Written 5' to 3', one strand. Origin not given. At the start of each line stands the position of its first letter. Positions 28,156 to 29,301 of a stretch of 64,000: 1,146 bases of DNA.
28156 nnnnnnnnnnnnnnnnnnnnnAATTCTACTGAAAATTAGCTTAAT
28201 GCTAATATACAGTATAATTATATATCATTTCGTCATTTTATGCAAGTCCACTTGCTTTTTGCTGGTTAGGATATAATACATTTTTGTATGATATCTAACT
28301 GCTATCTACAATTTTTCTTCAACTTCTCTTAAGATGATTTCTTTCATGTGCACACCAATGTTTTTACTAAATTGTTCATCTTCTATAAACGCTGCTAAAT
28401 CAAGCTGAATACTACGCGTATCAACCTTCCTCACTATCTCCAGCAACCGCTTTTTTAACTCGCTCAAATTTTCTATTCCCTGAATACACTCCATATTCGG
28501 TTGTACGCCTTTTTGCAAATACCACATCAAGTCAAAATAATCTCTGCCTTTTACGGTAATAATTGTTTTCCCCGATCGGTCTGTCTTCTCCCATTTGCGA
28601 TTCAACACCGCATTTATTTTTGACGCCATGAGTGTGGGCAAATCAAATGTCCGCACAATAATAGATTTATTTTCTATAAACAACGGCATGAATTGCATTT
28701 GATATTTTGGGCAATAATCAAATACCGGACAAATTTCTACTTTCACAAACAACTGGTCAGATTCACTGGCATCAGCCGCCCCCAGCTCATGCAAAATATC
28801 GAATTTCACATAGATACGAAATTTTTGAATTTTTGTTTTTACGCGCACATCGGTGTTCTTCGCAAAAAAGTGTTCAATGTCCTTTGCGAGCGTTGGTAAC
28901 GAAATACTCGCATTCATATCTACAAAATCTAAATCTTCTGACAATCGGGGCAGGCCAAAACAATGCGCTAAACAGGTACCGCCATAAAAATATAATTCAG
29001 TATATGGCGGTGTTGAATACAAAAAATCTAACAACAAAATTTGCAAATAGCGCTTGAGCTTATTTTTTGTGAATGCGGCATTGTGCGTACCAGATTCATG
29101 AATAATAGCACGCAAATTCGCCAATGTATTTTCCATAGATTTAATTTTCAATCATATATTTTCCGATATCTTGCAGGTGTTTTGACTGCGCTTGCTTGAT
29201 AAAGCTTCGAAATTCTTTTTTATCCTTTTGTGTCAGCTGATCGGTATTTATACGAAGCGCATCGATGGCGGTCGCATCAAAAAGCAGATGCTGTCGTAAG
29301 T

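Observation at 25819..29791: Defense islet: two tandem AbiEi/AbiEii (type IV TA, abortive infection) pairs preceded by an uncharacterised membrane protein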

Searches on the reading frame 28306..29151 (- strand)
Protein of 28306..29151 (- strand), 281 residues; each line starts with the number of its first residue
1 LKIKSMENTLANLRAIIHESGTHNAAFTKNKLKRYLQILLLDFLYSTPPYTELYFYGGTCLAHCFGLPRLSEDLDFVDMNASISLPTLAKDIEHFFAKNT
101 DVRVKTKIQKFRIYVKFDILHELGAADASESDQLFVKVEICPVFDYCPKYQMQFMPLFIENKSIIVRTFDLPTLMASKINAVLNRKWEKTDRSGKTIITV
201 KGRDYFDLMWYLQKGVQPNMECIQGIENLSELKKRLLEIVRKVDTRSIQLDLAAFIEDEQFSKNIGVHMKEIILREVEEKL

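Call 3: search_protein_families(library=pfam, proteins=[window:28306-29151:-], max_evalue=0.01)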
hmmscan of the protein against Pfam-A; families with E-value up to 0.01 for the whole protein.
window:28306-29151:- (281 aa): 1 family
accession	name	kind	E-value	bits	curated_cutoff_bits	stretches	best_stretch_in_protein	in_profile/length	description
PF08843.17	AbiEii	-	3.3e-21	76.8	22.5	1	51-225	13-184/238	Nucleotidyl transferase AbiEii toxin, Type IV TA system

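Call 4: search_protein_families(library=padloc, proteins=[window:28306-29151:-], max_evalue=0.01)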
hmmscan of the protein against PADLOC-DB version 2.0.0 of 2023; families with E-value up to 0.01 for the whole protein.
window:28306-29151:- (281 aa): 21 families
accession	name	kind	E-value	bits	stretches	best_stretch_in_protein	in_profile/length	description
PDLC02293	AbiEii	-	1.3e-32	111.3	1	16-260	5-250/270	AbiEii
PDLC02313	AbiEii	-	4.1e-28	96.6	1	24-265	15-244/254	AbiEii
PDLC02296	AbiEii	-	1.7e-16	58.2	1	35-225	28-211/282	AbiEii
PDLC02330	AbiEii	-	1.1e-14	52.7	1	36-259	10-198/219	AbiEii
PDLC02323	AbiEii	-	1.2e-14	52.6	1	29-224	17-196/248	AbiEii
PDLC02304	AbiEii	-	1.9e-13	49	1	33-221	23-194/260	AbiEii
PDLC02294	AbiEii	-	1.4e-09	36.1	1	51-265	43-233/260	AbiEii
PDLC02307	AbiEii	-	8.1e-08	30.3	1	56-214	26-147/219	AbiEii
PDLC02292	AbiEii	-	1.1e-07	29.9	1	34-154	31-142/283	AbiEii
PDLC02324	AbiEii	-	3e-07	28.4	1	29-79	3-53/231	AbiEii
PDLC02288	AbiEii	-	6.1e-07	26.6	1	4-212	5-204/294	AbiEii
PDLC02328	AbiEii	-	5.5e-06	24.4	1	55-213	17-143/203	AbiEii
PDLC02289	AbiEii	-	4.6e-05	21.1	1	38-98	39-86/309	AbiEii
PDLC02321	AbiEii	-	5.8e-05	20.9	1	48-81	37-72/296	AbiEii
PDLC02317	AbiEii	-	8e-05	19.7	1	54-114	45-110/396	AbiEii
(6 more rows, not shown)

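Call 5: search_protein_families(library=ncbifam, proteins=[window:28306-29151:-], max_evalue=0.01)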
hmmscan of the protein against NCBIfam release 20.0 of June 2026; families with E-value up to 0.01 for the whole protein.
window:28306-29151:- (281 aa): 0 families

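Call 16: search_solved_structures(query=window:28306-29151:-, max_evalue=1, show_alignments=1)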
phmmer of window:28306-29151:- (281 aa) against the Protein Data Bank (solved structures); distinct sequences matched with E-value up to 1: 1.
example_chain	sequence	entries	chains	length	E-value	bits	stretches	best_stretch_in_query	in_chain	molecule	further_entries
3k0b_A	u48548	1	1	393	0.17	14.7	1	123-198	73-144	predicted N6-adenine-specific DNA methylase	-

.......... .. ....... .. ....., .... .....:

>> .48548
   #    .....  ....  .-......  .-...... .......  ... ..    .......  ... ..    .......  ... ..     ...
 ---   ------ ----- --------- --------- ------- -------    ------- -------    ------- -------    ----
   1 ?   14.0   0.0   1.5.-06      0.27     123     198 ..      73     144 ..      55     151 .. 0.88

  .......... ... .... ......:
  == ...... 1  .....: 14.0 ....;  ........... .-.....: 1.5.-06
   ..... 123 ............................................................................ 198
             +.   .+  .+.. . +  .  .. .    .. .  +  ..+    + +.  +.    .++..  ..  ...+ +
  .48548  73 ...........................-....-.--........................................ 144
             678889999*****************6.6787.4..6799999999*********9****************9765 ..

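Call 40: find_homologous_proteins(query=window:28306-29136:-, max_evalue=1e-10)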
Query window:28306-29136:- (276 aa): 1650 proteins with E <= 1e-10 among 2869 candidates; the best 120 are listed.
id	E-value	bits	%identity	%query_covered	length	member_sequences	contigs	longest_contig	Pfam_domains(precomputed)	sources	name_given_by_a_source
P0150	1.8e-181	619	100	100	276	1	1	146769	PF08843.18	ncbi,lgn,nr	ncbi:MAG: nucleotidyl transferase AbiEii/AbiGii toxin family protein [Candidatus Kerfeldbacteria bac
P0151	4.3e-158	543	86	100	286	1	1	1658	PF08843.18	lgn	-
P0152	3.1e-139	481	76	100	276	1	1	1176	PF08843.18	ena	-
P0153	2.0e-133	462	74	100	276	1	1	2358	PF08843.18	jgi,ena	-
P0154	8.9e-131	453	73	100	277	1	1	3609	PF08843.18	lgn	-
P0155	5.6e-130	451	71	100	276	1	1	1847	PF08843.18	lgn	-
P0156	6.9e-130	450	71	100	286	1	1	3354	PF08843.18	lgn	-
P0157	3.4e-104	366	58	100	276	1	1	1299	PF08843.18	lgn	-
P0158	7.3e-104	365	61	99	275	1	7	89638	PF08843.18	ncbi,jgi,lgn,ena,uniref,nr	ncbi:MAG: hypothetical protein A2233_03135 [Candidatus Kerfeldbacteria bacterium RIFOXYA2_FULL_38_24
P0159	9.2e-103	362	59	100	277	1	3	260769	PF08843.18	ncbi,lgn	-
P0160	1.5e-102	361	58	100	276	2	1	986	PF08843.18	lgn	-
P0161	1.9e-102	360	57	99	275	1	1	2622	PF08843.18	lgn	-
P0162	2.9e-102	360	57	99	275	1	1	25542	PF08843.18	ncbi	ncbi:MAG: nucleotidyl transferase AbiEii/AbiGii toxin family protein [Armatimonadota bacterium]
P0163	9.4e-102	358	58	99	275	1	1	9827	PF08843.18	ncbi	-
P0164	7.5e-101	355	58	99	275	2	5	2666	PF08843.18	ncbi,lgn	-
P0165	2.0e-100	354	57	99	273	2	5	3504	PF08843.18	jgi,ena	-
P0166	4.2e-100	353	57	100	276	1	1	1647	PF08843.18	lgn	-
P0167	8.6e-100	352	56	100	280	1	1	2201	PF08843.18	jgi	jgi:predicted nucleotidyltransferase component of viral defense system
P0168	1.2e-99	351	59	97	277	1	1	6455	PF08843.18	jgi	jgi:predicted nucleotidyltransferase component of viral defense system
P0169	1.9e-99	351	56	97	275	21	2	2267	PF08843.18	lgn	-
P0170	2.5e-99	350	58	100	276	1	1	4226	PF08843.18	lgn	-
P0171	3.8e-99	350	55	100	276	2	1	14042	PF08843.18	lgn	-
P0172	6.3e-99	349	55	100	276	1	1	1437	PF08843.18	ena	-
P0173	7.1e-99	349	57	100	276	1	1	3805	PF08843.18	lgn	-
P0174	7.6e-99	349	57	97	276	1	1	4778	PF08843.18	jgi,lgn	-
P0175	1.2e-98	348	58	99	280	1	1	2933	PF08843.18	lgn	-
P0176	1.6e-98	348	55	100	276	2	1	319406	PF08843.18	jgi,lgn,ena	-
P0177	1.6e-98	348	55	100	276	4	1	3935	PF08843.18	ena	-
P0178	1.7e-98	348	56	97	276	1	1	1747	PF08843.18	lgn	-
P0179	2.0e-98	347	56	99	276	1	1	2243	PF08843.18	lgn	-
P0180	2.1e-98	347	57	99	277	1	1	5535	PF08843.18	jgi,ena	-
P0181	2.9e-98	347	57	100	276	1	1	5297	PF08843.18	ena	-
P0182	3.1e-98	347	55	99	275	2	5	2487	PF08843.18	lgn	-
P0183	3.1e-98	347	56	97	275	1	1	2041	PF08843.18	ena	-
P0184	4.0e-98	346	56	100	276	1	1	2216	PF08843.18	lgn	-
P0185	4.4e-98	346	54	100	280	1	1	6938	PF08843.18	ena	-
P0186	5.4e-98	346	55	100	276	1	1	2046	PF08843.18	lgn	-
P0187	5.7e-98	346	56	96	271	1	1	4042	PF08843.18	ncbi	-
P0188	5.8e-98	346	58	93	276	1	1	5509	PF08843.18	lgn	-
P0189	5.9e-98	346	56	97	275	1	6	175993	PF08843.18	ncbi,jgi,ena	-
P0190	6.6e-98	346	55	100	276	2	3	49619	PF08843.18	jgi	jgi:predicted nucleotidyltransferase component of viral defense system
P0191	9.6e-98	345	56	99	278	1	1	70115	PF08843.18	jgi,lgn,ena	-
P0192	9.6e-98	345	57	100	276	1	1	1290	PF08843.18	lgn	-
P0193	1.1e-97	345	55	100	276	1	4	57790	PF08843.18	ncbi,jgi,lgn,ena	-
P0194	1.1e-97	345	56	100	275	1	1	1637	PF08843.18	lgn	-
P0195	1.1e-97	345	55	97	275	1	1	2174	PF08843.18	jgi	-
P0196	1.1e-97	345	54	100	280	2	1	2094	PF08843.18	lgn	-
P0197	1.2e-97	345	55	100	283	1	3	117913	PF08843.18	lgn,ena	-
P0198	1.2e-97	345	55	100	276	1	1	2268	PF08843.18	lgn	-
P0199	1.3e-97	345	56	100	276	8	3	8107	PF08843.18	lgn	-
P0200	1.4e-97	344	55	100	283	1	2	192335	PF08843.18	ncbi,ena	-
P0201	1.5e-97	344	56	99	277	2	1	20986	PF08843.18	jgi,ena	-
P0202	1.5e-97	344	56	100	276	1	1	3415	PF08843.18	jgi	jgi:predicted nucleotidyltransferase component of viral defense system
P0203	1.7e-97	344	56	97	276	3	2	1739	PF08843.18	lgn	-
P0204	2.2e-97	344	56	97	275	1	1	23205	PF08843.18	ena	-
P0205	2.3e-97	344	57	96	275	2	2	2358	PF08843.18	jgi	-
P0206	2.5e-97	344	55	99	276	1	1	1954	PF08843.18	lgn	-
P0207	2.5e-97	344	54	100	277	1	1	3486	PF08843.18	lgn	-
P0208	2.6e-97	344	56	97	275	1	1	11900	PF08843.18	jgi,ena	-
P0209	2.6e-97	344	57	97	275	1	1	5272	PF08843.18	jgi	jgi:hypothetical protein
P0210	2.6e-97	344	54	100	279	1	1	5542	PF08843.18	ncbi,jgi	-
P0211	3.1e-97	343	54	100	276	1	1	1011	PF08843.18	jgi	jgi:hypothetical protein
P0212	3.3e-97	343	55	100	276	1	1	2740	PF08843.18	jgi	jgi:predicted nucleotidyltransferase component of viral defense system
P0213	3.5e-97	343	56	97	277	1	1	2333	PF08843.18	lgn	-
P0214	3.5e-97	343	56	96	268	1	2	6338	PF08843.18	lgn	-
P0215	3.7e-97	343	57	96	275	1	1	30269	PF08843.18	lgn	-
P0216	4.1e-97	343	56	97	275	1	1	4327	PF08843.18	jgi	jgi:predicted nucleotidyltransferase component of viral defense system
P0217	4.8e-97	343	55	100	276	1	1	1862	PF08843.18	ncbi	-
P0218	5.1e-97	343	55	100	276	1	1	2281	PF08843.18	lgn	-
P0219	5.4e-97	343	56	99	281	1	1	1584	PF08843.18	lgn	-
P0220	6.4e-97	342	55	100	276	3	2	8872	PF08843.18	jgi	jgi:predicted nucleotidyltransferase component of viral defense system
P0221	6.9e-97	342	57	100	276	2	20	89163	PF08843.18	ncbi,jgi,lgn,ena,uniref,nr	ncbi:MAG: hypothetical protein COU42_01710 [Candidatus Nealsonbacteria bacterium CG10_big_fil_rev_8_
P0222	7.6e-97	342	57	100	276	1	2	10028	PF08843.18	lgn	-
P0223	7.7e-97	342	57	99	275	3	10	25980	PF08843.18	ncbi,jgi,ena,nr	ncbi:MAG: hypothetical protein US74_C0045G0004 [Parcubacteria group bacterium GW2011_GWA2_38_13]|nr:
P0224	7.7e-97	342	55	100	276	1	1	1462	PF08843.18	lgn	-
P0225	8.0e-97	342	54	99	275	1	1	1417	PF08843.18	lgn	-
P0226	8.2e-97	342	56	96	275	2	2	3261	PF08843.18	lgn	-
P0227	8.3e-97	342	55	100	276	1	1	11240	PF08843.18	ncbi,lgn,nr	ncbi:MAG: nucleotidyl transferase AbiEii/AbiGii toxin family protein [Candidatus Ratteibacteria bact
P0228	8.4e-97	342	56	100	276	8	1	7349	PF08843.18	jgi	-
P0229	9.0e-97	342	57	97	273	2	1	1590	PF08843.18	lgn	-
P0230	9.2e-97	342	54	99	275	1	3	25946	PF08843.18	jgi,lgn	-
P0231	9.9e-97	342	57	97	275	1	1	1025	PF08843.18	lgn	-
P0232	9.9e-97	342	55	99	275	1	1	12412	PF08843.18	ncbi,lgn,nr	ncbi:MAG: nucleotidyl transferase AbiEii/AbiGii toxin family protein [Patescibacteria group bacteriu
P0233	1.1e-96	342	57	97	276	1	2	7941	PF08843.18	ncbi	-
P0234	1.1e-96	342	55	100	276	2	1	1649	PF08843.18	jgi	-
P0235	1.1e-96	342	56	96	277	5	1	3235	PF08843.18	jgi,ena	-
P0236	1.3e-96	341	56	99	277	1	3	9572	PF08843.18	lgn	-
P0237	1.3e-96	341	55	100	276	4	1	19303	PF08843.18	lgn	-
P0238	1.3e-96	341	55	97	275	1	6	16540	PF08843.18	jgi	jgi:hypothetical protein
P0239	1.3e-96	341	56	99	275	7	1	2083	PF08843.18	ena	-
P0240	1.4e-96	341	55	100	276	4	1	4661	PF08843.18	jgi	-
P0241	1.6e-96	341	56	100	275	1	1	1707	PF08843.18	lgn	-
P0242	1.9e-96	341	57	96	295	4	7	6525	PF08843.18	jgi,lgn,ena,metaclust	metaclust:\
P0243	1.9e-96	341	56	99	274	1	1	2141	PF08843.18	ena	-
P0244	2.4e-96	340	56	96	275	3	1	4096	PF08843.18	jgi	-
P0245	2.9e-96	340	54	100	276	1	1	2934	PF08843.18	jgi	jgi:predicted nucleotidyltransferase component of viral defense system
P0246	2.9e-96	340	55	100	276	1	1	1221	PF08843.18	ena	-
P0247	3.2e-96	340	55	97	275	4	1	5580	PF08843.18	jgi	-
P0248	3.2e-96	340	55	97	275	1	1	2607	PF08843.18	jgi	-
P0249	3.3e-96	340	56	100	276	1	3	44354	PF08843.18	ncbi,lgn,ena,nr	ncbi:MAG: Uncharacterized protein Athens101410_535 [Parcubacteria group bacterium Athens1014_10]|nr:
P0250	3.5e-96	340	55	100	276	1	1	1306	PF08843.18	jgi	jgi:predicted nucleotidyltransferase component of viral defense system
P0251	3.6e-96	340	57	100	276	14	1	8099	PF08843.18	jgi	-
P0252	3.7e-96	340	55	100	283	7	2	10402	PF08843.18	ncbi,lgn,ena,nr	ncbi:MAG TPA: nucleotidyl transferase AbiEii/AbiGii toxin family protein [Syntrophorhabdaceae bacter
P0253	3.8e-96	340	54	99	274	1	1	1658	PF08843.18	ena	-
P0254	3.9e-96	340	55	100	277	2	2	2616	PF08843.18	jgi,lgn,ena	-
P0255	3.9e-96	340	56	97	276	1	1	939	PF08843.18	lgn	-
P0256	3.9e-96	340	53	100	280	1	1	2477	PF08843.18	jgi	jgi:hypothetical protein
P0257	4.4e-96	340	58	99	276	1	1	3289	PF08843.18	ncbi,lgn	-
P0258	4.4e-96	340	54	100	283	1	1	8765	PF08843.18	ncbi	-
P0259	4.8e-96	339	55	97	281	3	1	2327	PF08843.18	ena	-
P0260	4.8e-96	339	54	99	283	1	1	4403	PF08843.18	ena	-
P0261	5.1e-96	339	55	100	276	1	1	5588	PF08843.18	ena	-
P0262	6.2e-96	339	54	100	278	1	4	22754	PF08843.18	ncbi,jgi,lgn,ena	ncbi:MAG: nucleotidyl transferase AbiEii/AbiGii toxin family protein [Candidatus Paceibacterota bact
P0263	7.0e-96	339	54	100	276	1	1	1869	PF08843.18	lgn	-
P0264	7.2e-96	339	53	100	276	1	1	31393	PF08843.18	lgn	-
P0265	7.7e-96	339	55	100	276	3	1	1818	PF08843.18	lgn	-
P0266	8.1e-96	339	57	100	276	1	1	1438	PF08843.18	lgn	-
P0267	8.2e-96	339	54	100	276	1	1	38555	PF08843.18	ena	-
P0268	8.6e-96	339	56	98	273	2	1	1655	PF08843.18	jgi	jgi:predicted nucleotidyltransferase component of viral defense system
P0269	8.8e-96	339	54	100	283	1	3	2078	PF08843.18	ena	-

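Call 43: find_encoding_contigs(protein=P0158, flank=8000, max_places=3)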
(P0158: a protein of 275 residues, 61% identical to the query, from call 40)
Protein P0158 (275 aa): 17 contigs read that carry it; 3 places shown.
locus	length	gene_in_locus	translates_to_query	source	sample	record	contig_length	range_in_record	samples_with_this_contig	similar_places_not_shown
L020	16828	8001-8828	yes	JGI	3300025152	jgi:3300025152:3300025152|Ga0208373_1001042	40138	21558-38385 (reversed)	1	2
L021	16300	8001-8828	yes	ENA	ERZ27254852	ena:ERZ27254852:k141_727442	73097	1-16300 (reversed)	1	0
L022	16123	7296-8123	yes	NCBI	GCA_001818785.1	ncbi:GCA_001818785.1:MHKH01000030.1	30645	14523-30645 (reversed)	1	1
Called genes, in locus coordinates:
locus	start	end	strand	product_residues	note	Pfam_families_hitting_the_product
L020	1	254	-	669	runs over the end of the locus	?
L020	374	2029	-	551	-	-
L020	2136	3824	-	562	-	-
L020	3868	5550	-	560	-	-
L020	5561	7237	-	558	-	-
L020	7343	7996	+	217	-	-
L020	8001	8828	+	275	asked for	PF08843:AbiEii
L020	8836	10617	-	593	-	-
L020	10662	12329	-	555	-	-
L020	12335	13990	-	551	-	-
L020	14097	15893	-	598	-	-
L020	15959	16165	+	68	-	-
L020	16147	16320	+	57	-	PF08843:AbiEii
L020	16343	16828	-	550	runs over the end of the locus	PF23477:zf_Tbcl_2 (faint)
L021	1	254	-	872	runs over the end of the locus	PF02861:Clp_N, PF23569:NBD_SMAX1, PF00004:AAA, PF17871:AAA_lid_9, PF00158:Sigma54_activat, PF07724:AAA_2, PF00004:AAA, PF07728:AAA_5, +8 more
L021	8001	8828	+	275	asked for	PF08843:AbiEii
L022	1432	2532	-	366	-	-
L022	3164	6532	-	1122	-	-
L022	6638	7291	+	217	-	-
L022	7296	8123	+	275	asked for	PF08843:AbiEii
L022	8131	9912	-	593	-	-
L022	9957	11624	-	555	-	-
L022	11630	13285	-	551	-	-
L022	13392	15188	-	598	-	-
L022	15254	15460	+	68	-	-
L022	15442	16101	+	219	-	PF08843:AbiEii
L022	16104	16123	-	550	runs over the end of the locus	PF23477:zf_Tbcl_2 (faint)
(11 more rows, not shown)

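Call 78: find_related_loci(query=window:28306-29136:-, collection=viral_contigs, flank=6000)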
Query window:28306-29136:- (276 aa) in viral_contigs; peptide patterns used: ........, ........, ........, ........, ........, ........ (x = any residue, [..] = any of these).
8 stretches matched a pattern, but none encodes a relative of the query by tblastn (E <= 1e-3).

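Call 90: find_encoding_contigs(protein=P0154, flank=4000, max_places=2)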
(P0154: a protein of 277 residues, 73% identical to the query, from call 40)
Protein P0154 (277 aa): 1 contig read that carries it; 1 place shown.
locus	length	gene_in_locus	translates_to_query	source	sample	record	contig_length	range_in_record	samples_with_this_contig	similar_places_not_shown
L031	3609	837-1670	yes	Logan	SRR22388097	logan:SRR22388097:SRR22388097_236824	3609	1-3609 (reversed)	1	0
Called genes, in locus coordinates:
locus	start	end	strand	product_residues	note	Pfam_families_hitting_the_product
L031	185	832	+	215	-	-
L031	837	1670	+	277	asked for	PF08843:AbiEii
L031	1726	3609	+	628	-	?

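Call 91: find_encoding_contigs(protein=P0156, flank=4000, max_places=2)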
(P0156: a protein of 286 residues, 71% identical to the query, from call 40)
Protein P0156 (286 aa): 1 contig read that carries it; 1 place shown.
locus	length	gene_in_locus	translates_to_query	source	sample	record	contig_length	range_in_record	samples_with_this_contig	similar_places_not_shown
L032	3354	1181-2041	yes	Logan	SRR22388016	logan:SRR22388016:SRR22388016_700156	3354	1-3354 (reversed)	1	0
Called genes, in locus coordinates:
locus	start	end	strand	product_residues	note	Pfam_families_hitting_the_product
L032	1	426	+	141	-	?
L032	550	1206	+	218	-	-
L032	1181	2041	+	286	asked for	PF08843:AbiEii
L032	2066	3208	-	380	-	PF01168:Ala_racemase_N, PF00842:Ala_racemase_C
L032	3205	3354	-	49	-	?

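Call 100: search_dna_similar(query=window:28306-29136:-, collection=plasmids, mode=protein, max_evalue=1e-10, max_rows=8)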
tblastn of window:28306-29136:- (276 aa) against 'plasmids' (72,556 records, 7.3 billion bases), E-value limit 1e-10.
Records with a match: 10; places in all: 10; records where one place covers at least 80% of the query: 5.
Best place of each record, by identity: <60% 10.
By first word of the organism name: Arcobacter 3; Aliarcobacter 3; Sulfurospirillum 2; Runella 1; Phocaeicola 1.
By predicted mobility (MOB-suite, as given by PLSDB): non-mobilizable 9; mobilizable 1.
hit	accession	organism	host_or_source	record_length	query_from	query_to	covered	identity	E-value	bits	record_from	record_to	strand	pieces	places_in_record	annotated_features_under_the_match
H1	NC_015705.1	Runella slithyformis DSM 19594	fresh water lake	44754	4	251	90%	26.2%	4e-11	71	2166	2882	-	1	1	nucleotidyl transferase AbiEii/AbiGii toxin family protein | hypothetical protein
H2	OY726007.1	Phocaeicola massiliensis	-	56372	14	253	87%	25.1%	2e-12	74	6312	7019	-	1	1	record has no annotation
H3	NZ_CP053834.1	Arcobacter cloacae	cell culture,Sewage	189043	13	253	87%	24.9%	5e-12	73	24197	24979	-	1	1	nucleotidyl transferase AbiEii/AbiGii toxin family protein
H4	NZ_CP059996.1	Sulfurospirillum diekertiae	single cell,soil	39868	2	220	79%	26.6%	5e-11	70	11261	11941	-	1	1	nucleotidyl transferase AbiEii/AbiGii toxin family protein | hypothetical protein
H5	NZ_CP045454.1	Sulfurospirillum diekertiae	single cell,soil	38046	2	220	79%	26.6%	8e-11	69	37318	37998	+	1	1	hypothetical protein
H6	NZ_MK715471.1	Aliarcobacter cryaerophilus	Greenshell mussel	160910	19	245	82%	25.3%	3e-11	71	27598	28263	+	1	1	nucleotidyl transferase AbiEii/AbiGii toxin family protein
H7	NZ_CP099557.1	Aliarcobacter cryaerophilus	Chicken meat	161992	19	245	82%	25.3%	3e-11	71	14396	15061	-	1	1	nucleotidyl transferase AbiEii/AbiGii toxin family protein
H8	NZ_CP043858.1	Aliarcobacter cibarius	cell culture,Poultry carcass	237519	19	231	77%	26.4%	3e-11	71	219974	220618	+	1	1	nucleotidyl transferase AbiEii/AbiGii toxin family protein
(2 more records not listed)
